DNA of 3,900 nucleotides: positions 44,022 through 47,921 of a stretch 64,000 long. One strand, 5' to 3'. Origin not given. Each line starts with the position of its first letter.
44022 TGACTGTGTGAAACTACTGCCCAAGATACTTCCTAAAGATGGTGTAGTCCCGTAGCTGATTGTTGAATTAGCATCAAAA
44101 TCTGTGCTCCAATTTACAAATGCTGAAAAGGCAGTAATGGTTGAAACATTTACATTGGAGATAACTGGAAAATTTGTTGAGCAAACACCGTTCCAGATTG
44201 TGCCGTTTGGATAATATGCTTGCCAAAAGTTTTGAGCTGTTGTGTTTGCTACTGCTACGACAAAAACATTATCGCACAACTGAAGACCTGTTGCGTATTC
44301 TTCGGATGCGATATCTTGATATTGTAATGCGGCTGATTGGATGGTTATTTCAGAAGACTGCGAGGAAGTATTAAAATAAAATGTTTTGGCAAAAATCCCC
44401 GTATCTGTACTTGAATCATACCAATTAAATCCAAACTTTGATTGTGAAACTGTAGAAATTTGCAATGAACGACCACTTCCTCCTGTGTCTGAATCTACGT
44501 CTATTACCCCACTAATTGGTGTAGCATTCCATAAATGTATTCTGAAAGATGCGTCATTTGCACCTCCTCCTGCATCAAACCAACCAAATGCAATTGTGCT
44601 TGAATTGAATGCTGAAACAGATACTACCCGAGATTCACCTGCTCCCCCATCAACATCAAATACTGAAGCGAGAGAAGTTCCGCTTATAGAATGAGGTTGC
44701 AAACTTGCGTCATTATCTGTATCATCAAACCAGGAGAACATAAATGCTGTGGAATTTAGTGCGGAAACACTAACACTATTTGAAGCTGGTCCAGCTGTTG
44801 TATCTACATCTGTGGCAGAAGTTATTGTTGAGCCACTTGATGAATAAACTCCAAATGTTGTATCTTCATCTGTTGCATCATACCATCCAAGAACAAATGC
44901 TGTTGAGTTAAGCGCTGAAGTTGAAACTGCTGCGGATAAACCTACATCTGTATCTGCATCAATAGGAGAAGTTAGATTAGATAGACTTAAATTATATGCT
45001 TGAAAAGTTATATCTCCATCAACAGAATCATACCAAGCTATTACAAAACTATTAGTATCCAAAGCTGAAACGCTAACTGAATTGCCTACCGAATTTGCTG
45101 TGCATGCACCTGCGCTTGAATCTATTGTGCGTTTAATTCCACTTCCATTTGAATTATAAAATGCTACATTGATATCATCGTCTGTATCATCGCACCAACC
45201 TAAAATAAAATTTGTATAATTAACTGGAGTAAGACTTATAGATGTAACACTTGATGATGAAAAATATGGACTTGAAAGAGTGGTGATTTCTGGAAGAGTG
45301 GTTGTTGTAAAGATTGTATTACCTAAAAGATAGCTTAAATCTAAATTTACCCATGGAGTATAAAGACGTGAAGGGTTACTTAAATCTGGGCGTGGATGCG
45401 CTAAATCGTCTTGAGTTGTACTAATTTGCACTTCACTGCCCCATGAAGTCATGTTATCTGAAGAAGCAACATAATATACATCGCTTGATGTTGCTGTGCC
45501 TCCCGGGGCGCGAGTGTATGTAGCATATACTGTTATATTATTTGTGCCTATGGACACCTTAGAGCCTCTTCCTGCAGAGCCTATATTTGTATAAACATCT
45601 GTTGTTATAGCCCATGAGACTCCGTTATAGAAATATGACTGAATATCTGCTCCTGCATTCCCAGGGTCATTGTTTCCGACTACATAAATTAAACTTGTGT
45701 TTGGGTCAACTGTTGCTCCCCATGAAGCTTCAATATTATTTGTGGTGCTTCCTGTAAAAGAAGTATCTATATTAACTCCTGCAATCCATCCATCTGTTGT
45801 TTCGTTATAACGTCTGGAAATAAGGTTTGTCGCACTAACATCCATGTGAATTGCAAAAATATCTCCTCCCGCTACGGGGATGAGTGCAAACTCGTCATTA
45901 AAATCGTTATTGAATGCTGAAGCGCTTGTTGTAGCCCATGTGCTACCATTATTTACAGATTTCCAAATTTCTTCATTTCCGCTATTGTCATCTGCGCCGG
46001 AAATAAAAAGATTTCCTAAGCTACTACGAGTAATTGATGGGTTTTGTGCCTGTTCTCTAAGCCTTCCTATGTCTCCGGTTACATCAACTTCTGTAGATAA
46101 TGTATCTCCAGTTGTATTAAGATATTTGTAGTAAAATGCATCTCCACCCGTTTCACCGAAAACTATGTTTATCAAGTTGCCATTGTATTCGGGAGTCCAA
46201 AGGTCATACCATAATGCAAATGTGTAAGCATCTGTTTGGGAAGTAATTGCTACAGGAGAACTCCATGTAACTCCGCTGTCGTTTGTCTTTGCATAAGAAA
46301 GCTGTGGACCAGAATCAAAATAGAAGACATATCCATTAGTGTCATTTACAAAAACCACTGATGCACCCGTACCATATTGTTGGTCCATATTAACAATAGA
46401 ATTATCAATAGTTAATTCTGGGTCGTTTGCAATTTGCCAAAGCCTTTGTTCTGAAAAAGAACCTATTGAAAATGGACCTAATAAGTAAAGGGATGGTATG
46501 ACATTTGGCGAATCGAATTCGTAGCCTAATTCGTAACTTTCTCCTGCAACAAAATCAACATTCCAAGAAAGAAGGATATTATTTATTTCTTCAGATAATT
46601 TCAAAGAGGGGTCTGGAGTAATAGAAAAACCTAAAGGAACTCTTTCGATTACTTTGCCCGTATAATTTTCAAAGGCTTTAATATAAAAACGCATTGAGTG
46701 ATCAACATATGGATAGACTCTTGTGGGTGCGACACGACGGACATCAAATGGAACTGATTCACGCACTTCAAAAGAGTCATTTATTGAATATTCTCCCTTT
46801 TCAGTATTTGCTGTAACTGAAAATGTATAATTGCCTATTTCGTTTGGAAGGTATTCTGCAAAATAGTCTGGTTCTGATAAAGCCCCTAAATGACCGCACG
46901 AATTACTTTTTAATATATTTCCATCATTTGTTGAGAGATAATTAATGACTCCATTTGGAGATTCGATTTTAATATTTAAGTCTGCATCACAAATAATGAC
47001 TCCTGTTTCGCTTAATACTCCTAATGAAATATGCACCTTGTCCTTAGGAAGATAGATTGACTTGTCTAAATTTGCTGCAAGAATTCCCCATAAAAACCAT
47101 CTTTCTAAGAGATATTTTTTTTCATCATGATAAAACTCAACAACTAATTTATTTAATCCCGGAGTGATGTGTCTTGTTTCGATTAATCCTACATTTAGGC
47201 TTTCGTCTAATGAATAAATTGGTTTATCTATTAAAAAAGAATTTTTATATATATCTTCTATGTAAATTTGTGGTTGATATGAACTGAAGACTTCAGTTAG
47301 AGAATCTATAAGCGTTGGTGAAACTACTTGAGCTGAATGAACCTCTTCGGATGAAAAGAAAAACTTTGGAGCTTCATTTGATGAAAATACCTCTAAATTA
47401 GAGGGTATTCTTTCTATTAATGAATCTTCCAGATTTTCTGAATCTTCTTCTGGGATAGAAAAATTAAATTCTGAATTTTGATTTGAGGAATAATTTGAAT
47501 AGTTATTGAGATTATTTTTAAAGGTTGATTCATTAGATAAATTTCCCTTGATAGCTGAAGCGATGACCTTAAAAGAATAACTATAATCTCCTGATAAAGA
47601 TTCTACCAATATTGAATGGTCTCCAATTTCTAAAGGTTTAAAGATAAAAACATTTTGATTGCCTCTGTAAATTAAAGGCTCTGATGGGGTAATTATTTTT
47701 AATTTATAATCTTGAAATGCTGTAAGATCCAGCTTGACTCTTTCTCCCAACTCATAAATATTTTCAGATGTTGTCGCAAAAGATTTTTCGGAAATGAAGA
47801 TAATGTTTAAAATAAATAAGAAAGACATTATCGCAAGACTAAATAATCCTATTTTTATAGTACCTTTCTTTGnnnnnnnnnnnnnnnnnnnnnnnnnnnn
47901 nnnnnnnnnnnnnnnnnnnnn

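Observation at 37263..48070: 10.6-kb gene for a 3537-aa surface protein, translationally coupled to an upstream AbrB-like gene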

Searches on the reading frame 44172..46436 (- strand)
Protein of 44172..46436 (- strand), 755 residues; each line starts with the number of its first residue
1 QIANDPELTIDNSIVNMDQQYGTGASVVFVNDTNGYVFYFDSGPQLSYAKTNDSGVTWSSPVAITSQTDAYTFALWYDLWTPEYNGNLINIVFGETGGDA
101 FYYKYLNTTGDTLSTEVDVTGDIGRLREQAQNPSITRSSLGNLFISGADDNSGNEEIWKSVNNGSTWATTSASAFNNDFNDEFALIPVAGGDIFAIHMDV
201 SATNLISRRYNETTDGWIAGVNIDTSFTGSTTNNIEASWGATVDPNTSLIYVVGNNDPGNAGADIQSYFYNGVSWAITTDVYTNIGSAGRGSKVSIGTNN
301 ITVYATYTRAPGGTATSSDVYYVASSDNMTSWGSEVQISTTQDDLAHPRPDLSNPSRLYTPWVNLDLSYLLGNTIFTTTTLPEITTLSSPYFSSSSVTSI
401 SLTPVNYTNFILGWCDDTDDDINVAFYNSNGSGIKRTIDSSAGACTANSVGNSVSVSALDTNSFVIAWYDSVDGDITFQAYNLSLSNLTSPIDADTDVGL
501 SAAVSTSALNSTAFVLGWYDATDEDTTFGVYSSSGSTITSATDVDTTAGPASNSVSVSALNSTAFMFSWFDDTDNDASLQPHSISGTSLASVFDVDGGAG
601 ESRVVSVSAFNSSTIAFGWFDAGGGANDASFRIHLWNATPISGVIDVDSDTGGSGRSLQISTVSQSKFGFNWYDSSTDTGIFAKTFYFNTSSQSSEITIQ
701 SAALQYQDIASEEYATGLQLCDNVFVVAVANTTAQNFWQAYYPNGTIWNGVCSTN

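Call 97: predict_structure(alignment_id=A7)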
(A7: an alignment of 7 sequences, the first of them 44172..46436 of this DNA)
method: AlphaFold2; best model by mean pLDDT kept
length: 755 residues; sequences in the alignment: 7
mean_pLDDT: 68.9   pTM: 0.52
mean pLDDT of the five models: 68.9, 66.8, 66.3, 64.7, 64.6
residues with pLDDT >= 90: 146; 70-90: 247; 50-70: 186; < 50: 176
segments of 3 or more residues with pLDDT < 50: 1-27, 67-91, 94-104, 108-132, 149-153, 176-179, 232-236, 282-289, 310-317, 341-382, 447-450
pLDDT, mean of each block of 10 residues (from residue 1): 26 31 43 56 59 58 55 45 41 47 48 41 39 59 62 59 60 51 66 73 74 76 68 53 70 65 67 70 47 61 67 48 76 67 41 36 28 24 73 84 91 87 88 88 61 87 93 87 90 83 87 92 86 93 80 82 93 82 95 74 80 89 71 91 88 71 87 80 90 87 75 88 88 77 82 55
secondary structure, 60 per line:
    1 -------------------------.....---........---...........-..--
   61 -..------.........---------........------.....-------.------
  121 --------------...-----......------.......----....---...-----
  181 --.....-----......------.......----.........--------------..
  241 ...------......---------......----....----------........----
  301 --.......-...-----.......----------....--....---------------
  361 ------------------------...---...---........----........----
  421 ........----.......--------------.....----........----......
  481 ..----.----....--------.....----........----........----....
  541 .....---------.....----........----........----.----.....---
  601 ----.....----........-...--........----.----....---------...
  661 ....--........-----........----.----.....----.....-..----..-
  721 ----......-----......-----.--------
elements in order (helices of 4 or more, strands of 3 or more residues): E26-30 E34-41 E45-52 E70-78 E88-95 E102-106 E135-137 E143-148 E155-161 E166-169 E183-187 E193-198 E205-211 E216-224 E239-243 E250-255 E265-270 E275-278 E289-296 E303-309 E319-325 E336-339 H342-345 E385-387 E391-393 E397-404 E409-416 E421-428 E433-439 E454-458 E463-470 E475-482 E492-495 E504-508 E513-520 E525-532 E537-545 E555-559 E564-571 E576-583 E593-597 E605-609 E614-621 E628-635 E645-648 E658-664 E667-674 E680-687 E697-701 E706-710 E725-730 E736-741

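Call 100: fold_search(model_id=the predicted structure, library=pdb)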
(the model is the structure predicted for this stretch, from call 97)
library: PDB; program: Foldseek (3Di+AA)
matches with E <= 10: 1198; with E <= 0.001: 707
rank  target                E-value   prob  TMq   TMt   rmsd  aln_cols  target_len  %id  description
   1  9g33_UL               8.0e-13  1.00  0.27  0.24  24.7       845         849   10  Stalled 90S - Utp23-Krr1-deltaC3 (released 2025-06-18)
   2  6rxt_UQ               9.8e-13  1.00  0.28  0.27  23.2       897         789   11  Cryo-EM structure of the 90S pre-ribosome (Kre33-Noc4) from Chaetomium thermophilum, state A (released 2019-08-14)
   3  6p2k_B                1.9e-12  1.00  0.30  0.30  25.4       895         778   10  Crystal structure of AFV00434, an ancestral GH74 enzyme (released 2019-07-31)
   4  8em7_A                1.9e-12  1.00  0.20  0.04  28.7      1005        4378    9  Cryo-EM structure of LRP2 at pH 5.2 (released 2023-02-08)
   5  3s2k_B                2.1e-12  1.00  0.23  0.28  25.1       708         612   11  Structural basis of Wnt signaling inhibition by Dickkopf binding to LRP5/6. (released 2011-11-02)
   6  5gje_B                2.9e-12  1.00  0.23  0.28  25.1       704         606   11  Three-dimensional reconstruction of human LRP6 ectodomain complexed with Dkk1 (released 2017-01-18)
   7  8dvn_A                3.7e-12  1.00  0.26  0.31  24.9       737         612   11  Crystal structure of LRP6 E3E4 in complex with disulfide constrained peptide E3.10 (released 2023-03-29)
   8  6p2k_A                4.6e-12  1.00  0.30  0.29  26.1       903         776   11  Crystal structure of AFV00434, an ancestral GH74 enzyme (released 2019-07-31)
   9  6h15_A                1.1e-11  1.00  0.25  0.29  27.4       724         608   11  Structure of LRP6 P3E3P4E4 in complex with VHH L-P2-B10 (released 2019-01-30)
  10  1k32_A                1.1e-11  1.00  0.27  0.21  23.9       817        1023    9  Crystal structure of the tricorn protease (released 2001-12-05)
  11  6zqd_UL               1.6e-11  1.00  0.29  0.28  24.2       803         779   11  Cryo-EM structure of the 90S pre-ribosome from Saccharomyces cerevisiae, state Post-A1 (released 2020-09-23)
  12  9c7v_1                2.5e-11  1.00  0.24  0.20  28.0      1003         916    8  Structure of the human BOS:human EMC complex in GDN (released 2024-08-21)
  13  2cn3_A                3.4e-11  1.00  0.28  0.29  24.8       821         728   11  Crystal Structures of Clostridium thermocellum Xyloglucanase (released 2006-05-22)
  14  6qk7_B                3.7e-11  1.00  0.28  0.28  23.9       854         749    9  Elongator catalytic subcomplex Elp123 lobe (released 2019-07-17)
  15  6rgr                  4.3e-11  1.00  0.29  0.57  14.3       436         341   11  Photorhabdus asymbiotica lectin PHL in complex with L-rhamnose (released 2020-07-01)
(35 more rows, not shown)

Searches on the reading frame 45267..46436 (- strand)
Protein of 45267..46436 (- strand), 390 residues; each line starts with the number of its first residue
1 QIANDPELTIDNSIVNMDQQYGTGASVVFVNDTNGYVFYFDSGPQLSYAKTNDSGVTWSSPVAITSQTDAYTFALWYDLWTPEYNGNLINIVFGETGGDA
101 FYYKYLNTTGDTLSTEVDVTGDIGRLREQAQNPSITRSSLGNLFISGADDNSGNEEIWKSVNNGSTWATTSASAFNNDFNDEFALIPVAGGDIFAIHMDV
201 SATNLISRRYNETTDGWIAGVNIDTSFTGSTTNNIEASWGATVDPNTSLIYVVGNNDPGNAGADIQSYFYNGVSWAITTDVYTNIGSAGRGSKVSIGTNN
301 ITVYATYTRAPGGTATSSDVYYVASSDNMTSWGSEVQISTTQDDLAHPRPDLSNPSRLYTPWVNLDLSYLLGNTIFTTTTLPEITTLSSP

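Call 82: search_solved_structures(query=window:45267-46436:-, max_evalue=1)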
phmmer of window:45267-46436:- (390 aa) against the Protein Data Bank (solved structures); distinct sequences matched with E-value up to 1: 0.

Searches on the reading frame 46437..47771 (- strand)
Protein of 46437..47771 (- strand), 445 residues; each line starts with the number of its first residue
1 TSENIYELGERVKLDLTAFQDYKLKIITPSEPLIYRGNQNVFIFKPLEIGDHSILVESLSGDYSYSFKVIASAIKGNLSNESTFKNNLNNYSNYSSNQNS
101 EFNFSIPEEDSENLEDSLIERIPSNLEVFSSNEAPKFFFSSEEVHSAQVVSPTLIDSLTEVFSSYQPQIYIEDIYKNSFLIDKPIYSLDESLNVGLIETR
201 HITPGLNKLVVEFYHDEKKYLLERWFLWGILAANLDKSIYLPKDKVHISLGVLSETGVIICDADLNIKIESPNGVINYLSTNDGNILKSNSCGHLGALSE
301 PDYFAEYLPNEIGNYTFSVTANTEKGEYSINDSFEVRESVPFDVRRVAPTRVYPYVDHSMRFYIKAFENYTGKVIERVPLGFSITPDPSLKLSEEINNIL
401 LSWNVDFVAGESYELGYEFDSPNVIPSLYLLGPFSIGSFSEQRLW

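Call 83: search_solved_structures(query=window:46437-47771:-, max_evalue=1)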
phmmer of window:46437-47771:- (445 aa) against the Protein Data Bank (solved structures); distinct sequences matched with E-value up to 1: 1.
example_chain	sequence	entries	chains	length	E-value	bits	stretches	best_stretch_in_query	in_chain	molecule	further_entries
1u9d_A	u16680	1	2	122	0.34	13.3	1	128-193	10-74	hypothetical protein VC0714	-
